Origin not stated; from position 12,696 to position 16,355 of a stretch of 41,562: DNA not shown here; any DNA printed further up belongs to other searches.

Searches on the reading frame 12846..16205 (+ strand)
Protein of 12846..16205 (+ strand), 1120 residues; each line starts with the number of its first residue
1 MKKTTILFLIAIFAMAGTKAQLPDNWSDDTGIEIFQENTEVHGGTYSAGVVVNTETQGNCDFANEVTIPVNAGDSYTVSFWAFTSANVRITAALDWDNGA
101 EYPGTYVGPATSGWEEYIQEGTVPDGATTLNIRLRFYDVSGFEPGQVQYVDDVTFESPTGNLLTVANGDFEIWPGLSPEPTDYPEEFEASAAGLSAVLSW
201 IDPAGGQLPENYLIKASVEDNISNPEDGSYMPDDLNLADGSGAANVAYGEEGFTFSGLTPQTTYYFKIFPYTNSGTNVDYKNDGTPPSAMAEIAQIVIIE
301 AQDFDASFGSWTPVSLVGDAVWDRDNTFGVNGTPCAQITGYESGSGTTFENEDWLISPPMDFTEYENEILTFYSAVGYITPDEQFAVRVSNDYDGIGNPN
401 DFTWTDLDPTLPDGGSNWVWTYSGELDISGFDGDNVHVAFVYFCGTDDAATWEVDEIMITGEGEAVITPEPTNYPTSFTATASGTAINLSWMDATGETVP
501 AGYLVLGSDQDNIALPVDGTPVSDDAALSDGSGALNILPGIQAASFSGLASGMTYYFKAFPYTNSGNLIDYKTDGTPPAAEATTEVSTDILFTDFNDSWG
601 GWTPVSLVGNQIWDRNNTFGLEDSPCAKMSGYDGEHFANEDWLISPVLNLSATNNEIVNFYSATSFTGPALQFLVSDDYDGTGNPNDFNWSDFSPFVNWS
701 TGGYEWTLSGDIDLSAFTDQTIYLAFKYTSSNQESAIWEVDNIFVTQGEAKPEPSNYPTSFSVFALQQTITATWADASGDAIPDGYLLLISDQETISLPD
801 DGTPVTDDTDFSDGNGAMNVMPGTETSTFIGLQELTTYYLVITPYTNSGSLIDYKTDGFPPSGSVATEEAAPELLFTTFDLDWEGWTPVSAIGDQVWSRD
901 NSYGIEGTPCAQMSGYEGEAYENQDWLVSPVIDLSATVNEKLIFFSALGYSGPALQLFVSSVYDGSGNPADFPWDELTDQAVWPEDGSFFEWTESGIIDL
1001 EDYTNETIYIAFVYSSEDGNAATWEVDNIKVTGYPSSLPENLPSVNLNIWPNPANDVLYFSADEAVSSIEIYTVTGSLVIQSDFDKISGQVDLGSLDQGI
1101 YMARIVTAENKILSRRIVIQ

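Call 7: search_protein_families(library=pfam, proteins=[window:12846-16205:+], max_evalue=0.001)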
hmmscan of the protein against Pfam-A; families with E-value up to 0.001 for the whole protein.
window:12846-16205:+ (1120 aa): 5 families
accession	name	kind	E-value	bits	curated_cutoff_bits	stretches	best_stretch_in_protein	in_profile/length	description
PF16409.10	DUF5017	-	3e-15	56.6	28.8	2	668-745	77-162/187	Domain of unknown function (DUF5017)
PF18962.6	Por_Secre_tail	-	2.3e-10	41.1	27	1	1049-1119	1-75/75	Secretion system C-terminal sorting domain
PF00041.27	fn3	-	9.1e-09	35.9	25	0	184-276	3-74/84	Fibronectin type III domain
PF02018.23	CBM_4_9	-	0.0005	20.9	25.9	0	37-133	29-128/136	Carbohydrate binding domain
PF16656.11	Pur_ac_phosph_N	-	0.00084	20.3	30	0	253-269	63-79/93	Purple acid Phosphatase, N-terminal domain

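Call 32: search_protein_families(library=ncbifam, proteins=[window:12846-16205:+], max_evalue=0.01)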
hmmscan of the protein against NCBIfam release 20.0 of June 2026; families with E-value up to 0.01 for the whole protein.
window:12846-16205:+ (1120 aa): 4 families
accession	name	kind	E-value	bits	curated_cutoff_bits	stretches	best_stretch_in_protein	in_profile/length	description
NF052645.1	lipo_M949_1556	subfamily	2.8e-51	174.7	475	3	878-1031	299-456/457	M949_1556 family lipoprotein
NF038128.1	choice_anch_J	domain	3.3e-40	137.9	30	3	302-459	4-162/162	choice-of-anchor J domain-containing protein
TIGR04183.1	Por_Secre_tail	domain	6.9e-12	45.2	23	1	1049-1120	1-72/72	T9SS type A sorting domain-containing protein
NF048003.1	GTA_spike_fiber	domain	0.0011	19.5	36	1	25-138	20-148/182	phage head spike fiber domain-containing protein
